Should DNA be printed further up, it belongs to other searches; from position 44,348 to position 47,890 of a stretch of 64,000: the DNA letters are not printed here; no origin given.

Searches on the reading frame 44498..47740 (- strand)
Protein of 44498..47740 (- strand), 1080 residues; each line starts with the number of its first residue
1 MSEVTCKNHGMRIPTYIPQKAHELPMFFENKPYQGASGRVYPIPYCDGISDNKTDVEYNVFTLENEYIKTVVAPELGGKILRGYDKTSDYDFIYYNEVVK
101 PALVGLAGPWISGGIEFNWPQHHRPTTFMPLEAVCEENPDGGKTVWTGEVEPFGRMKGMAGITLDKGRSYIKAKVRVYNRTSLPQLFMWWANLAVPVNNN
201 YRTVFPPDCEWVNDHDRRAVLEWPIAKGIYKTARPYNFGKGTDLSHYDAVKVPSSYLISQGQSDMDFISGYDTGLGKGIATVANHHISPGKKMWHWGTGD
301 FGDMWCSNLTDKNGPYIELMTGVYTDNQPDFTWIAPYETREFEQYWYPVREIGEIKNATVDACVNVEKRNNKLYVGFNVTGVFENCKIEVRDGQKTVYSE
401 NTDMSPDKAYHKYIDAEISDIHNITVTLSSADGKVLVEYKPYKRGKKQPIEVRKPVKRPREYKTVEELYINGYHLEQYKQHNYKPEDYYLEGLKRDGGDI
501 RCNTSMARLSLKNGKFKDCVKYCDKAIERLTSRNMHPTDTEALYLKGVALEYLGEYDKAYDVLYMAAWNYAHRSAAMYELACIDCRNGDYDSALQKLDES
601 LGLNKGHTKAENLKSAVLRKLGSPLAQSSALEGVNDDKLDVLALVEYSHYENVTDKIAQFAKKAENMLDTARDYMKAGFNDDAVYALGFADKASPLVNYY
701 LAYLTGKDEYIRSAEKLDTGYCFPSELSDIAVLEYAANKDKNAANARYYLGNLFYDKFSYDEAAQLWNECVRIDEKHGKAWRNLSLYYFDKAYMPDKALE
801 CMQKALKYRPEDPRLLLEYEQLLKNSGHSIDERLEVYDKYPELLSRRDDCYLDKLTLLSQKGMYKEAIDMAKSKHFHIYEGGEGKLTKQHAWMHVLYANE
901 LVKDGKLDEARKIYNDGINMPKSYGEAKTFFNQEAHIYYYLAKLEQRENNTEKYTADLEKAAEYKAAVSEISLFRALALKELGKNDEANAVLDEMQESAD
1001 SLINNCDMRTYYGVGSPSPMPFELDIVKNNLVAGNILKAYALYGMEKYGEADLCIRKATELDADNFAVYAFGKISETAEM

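Call 3: search_protein_families(library=pfam, proteins=[window:44498-47740:-], max_evalue=0.01)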
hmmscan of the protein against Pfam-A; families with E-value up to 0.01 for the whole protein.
window:44498-47740:- (1080 aa): 13 families
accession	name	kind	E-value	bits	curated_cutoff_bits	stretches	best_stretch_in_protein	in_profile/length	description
PF17128.10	DUF5107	-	4.3e-49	167.6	24.4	1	40-349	6-310/310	Domain of unknown function (DUF5107)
PF07719.23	TPR_2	-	2.7e-14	52.5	27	0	744-777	1-34/34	Tetratricopeptide repeat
PF14559.12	TPR_19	-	7.8e-09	36.2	25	0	795-826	7-38/68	Tetratricopeptide repeat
PF00515.34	TPR_1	-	1.4e-07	31.4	27.8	0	744-777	1-34/34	Tetratricopeptide repeat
PF13432.12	TPR_16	-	2e-07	31.7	32.7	0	526-566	19-57/65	Tetratricopeptide repeat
PF13428.12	TPR_14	-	3.5e-07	30.7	23.5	0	745-784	2-41/44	Tetratricopeptide repeat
PF13424.12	TPR_12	-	5.3e-07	30.2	30.1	0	506-559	9-64/77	Tetratricopeptide repeat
PF13431.12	TPR_17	-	0.00025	21.5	24.4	0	535-559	8-32/34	Tetratricopeptide repeat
PF12895.13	ANAPC3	-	0.00051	20.7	27.2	0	507-563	30-79/82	Anaphase-promoting complex, cyclosome, subunit 3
PF17874.7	TPR_MalT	-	0.00054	19.8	45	0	884-930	115-160/336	MalT-like TPR region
PF13181.12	TPR_8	-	0.00069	20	25.7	0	1037-1065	6-34/34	Tetratricopeptide repeat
PF13429.12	TPR_15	-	0.0061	16.5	26.2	0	928-999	139-210/280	Tetratricopeptide repeat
PF13176.12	TPR_7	-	0.0089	16.5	27.9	0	576-605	1-30/36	Tetratricopeptide repeat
